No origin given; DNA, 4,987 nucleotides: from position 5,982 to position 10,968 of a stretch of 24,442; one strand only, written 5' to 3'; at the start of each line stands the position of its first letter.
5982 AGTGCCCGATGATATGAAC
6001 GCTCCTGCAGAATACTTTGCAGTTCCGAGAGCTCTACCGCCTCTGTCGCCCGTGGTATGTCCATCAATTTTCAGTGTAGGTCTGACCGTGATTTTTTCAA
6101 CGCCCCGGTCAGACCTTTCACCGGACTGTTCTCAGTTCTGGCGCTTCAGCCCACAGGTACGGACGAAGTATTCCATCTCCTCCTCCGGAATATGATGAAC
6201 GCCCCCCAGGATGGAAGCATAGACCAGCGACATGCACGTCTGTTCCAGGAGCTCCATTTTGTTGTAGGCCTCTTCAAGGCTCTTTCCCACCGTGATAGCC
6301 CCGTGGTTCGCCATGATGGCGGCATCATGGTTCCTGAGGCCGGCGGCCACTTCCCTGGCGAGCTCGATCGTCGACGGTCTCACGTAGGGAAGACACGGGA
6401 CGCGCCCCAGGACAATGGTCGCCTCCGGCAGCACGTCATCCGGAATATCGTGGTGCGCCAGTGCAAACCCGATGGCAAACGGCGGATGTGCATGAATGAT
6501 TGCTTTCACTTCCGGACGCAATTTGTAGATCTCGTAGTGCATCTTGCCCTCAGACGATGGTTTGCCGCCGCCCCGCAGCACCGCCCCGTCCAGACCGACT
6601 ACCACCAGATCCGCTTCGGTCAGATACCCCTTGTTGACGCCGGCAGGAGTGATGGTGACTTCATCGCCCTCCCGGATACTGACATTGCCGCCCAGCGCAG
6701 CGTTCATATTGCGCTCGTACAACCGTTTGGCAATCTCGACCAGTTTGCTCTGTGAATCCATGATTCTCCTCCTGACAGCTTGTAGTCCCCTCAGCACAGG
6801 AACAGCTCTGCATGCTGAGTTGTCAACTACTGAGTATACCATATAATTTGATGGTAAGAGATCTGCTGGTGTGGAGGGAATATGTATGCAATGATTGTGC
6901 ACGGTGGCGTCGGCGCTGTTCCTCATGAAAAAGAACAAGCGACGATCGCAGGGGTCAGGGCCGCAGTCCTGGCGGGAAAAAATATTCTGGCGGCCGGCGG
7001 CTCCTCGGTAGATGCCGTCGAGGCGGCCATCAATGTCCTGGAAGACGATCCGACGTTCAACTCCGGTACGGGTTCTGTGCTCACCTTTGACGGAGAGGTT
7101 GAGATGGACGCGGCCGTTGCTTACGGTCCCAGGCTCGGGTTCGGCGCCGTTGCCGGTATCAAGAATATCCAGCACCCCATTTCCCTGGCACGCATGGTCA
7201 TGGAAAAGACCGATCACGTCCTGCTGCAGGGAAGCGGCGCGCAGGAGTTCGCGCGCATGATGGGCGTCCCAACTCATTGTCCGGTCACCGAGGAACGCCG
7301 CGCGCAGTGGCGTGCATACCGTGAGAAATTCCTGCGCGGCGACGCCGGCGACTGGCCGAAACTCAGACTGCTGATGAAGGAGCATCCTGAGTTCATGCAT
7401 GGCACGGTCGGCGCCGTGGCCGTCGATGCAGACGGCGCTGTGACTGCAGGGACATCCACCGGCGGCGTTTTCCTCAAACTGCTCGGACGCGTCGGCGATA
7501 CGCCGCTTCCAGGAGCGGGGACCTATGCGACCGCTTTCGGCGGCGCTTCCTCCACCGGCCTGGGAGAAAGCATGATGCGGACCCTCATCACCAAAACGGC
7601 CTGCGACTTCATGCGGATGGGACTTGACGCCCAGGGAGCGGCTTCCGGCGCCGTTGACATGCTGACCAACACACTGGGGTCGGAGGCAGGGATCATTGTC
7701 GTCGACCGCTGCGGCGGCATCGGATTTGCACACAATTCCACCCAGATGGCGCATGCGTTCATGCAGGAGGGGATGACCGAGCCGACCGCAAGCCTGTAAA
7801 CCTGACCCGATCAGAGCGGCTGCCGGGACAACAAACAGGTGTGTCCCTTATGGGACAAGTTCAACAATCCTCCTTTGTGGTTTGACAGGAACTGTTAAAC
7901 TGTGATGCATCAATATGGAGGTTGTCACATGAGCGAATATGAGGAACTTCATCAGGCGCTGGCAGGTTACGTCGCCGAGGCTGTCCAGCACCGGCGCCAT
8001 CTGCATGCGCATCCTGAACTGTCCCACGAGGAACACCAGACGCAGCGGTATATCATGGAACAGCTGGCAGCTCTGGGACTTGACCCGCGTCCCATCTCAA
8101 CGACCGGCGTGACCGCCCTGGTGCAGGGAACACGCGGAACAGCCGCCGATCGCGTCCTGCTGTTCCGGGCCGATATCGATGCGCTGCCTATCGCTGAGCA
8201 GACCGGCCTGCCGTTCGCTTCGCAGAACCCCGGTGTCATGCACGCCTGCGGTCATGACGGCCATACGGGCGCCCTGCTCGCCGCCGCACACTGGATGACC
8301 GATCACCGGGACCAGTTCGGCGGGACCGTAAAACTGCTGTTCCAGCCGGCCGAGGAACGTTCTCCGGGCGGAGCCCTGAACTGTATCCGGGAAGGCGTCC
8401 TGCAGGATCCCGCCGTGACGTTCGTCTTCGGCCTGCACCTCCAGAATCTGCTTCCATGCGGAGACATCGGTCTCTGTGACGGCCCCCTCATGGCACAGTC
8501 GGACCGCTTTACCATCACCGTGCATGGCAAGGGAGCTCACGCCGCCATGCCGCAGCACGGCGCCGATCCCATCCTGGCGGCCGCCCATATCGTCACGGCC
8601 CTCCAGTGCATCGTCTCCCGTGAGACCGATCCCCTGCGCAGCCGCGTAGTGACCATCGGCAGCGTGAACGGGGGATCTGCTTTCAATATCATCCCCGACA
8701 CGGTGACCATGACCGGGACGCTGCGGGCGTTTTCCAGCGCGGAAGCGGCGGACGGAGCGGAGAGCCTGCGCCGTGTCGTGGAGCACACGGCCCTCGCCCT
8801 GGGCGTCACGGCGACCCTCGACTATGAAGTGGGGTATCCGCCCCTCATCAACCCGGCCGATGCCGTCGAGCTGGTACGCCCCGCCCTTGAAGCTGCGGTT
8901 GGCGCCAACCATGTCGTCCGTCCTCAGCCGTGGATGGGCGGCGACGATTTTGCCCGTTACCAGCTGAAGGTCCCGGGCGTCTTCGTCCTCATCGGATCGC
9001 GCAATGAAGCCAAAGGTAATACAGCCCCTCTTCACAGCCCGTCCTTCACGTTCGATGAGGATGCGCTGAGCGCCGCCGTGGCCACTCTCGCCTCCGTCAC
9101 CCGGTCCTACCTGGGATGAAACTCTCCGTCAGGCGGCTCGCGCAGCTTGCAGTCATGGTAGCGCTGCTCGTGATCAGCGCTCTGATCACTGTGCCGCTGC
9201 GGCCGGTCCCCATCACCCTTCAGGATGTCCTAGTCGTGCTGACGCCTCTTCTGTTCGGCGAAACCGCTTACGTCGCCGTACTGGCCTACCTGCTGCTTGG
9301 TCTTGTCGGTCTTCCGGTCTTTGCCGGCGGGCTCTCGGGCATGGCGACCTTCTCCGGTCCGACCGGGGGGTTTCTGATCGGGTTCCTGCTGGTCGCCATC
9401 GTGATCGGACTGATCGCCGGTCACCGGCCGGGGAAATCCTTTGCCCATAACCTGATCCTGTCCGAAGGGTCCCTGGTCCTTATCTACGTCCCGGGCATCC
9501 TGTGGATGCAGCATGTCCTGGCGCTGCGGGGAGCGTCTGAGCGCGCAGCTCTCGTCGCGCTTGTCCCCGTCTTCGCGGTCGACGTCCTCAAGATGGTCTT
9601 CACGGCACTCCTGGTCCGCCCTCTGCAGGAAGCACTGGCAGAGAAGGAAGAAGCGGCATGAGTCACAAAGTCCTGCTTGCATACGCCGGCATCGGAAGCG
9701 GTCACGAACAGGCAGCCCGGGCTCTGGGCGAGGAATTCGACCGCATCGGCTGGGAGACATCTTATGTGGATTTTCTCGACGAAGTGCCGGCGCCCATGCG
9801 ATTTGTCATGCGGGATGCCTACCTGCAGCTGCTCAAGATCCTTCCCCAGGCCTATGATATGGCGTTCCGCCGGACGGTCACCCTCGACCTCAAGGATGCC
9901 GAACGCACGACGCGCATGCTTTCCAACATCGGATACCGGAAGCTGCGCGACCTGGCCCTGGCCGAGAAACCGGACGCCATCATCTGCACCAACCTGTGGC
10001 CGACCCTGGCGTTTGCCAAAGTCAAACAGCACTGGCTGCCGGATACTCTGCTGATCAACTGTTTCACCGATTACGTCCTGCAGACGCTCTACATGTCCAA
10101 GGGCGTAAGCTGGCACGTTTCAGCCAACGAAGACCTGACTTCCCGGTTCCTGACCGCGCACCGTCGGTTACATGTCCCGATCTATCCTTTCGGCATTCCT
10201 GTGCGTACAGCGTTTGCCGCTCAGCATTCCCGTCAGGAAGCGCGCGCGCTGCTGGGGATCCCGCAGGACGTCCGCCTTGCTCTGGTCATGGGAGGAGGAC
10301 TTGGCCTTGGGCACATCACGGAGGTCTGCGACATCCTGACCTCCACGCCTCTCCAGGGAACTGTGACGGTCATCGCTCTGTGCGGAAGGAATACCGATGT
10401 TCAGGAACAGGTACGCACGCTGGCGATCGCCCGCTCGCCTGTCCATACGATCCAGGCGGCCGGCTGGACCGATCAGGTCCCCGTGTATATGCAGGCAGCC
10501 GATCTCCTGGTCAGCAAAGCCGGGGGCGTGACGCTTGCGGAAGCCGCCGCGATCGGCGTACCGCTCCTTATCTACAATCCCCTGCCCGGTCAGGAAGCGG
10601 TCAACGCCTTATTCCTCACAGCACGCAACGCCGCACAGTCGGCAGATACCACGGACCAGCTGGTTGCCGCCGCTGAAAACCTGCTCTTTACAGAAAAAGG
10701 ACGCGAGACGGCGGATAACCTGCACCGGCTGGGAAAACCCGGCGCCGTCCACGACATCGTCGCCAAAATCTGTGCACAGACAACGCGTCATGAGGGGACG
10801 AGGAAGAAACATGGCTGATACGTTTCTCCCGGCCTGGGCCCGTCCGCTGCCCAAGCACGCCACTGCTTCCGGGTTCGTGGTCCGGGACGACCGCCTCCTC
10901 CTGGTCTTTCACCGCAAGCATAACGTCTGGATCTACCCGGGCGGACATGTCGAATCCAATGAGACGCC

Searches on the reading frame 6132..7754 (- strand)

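Call 46: search_protein_families(library=pfam, proteins=[window:6132-7754:-], max_evalue=0.00001)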
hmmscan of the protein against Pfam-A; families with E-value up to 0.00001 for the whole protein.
window:6132-7754:- (540 aa): 1 family
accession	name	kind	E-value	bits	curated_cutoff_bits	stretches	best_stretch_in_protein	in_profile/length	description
PF00596.27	Aldolase_II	-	1.8e-49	168.6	22.2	1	337-508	2-180/183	Class II Aldolase and Adducin N-terminal domain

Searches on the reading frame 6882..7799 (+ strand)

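Call 47: search_protein_families(library=pfam, proteins=[window:6882-7799:+], max_evalue=0.00001)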
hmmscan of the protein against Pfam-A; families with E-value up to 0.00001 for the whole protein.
window:6882-7799:+ (305 aa): 1 family
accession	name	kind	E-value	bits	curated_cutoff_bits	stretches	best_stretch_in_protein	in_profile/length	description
PF01112.23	Asparaginase_2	-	4e-91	305.8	27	1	3-299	2-303/309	Asparaginase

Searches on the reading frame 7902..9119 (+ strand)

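Call 46: search_protein_families(library=pfam, proteins=[window:7902-9119:+], max_evalue=0.00001)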
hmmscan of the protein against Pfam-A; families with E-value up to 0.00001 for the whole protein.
window:7902-9119:+ (405 aa): 2 families
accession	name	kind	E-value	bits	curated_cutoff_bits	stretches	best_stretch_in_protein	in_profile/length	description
PF01546.33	Peptidase_M20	-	1.3e-41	143.3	24.6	1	87-399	1-203/206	Peptidase family M20/M25/M40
PF07687.19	M20_dimer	-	2e-14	53.9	21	1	202-294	8-100/107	Peptidase dimerisation domain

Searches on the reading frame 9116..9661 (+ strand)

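Call 47: search_protein_families(library=pfam, proteins=[window:9116-9661:+], max_evalue=0.00001)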
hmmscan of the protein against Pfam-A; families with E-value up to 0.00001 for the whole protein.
window:9116-9661:+ (181 aa): 1 family
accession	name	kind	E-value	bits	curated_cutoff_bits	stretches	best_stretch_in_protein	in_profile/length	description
PF02632.19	BioY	-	1.5e-30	106.4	25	1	29-171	2-139/140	BioY family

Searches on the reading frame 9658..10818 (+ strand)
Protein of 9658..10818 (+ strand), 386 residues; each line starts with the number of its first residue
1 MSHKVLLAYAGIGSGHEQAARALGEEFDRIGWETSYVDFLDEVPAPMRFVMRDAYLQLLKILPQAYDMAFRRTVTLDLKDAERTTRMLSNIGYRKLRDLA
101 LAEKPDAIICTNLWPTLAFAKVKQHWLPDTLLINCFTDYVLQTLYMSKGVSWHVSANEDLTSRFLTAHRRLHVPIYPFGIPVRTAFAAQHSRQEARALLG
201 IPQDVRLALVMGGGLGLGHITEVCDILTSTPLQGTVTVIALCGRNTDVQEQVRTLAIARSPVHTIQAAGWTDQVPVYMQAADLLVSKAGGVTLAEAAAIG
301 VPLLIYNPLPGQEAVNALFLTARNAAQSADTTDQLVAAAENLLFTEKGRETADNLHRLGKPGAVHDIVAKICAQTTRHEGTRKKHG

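Call 46: search_protein_families(library=pfam, proteins=[window:9658-10818:+], max_evalue=0.00001)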
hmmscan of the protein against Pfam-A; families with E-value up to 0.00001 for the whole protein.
window:9658-10818:+ (386 aa): 3 families
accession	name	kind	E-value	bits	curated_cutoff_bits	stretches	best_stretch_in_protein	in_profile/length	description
PF06925.17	MGDG_synth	-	1.2e-12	48.7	25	1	16-182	1-169/169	Monogalactosyldiacylglycerol (MGDG) synthase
PF04101.22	Glyco_tran_28_C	-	6.9e-10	39.7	22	1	209-330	3-124/166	Glycosyltransferase family 28 C-terminal domain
PF00534.26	Glycos_transf_1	-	4.3e-06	26.8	26.4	1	230-321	43-136/172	Glycosyl transferases group 1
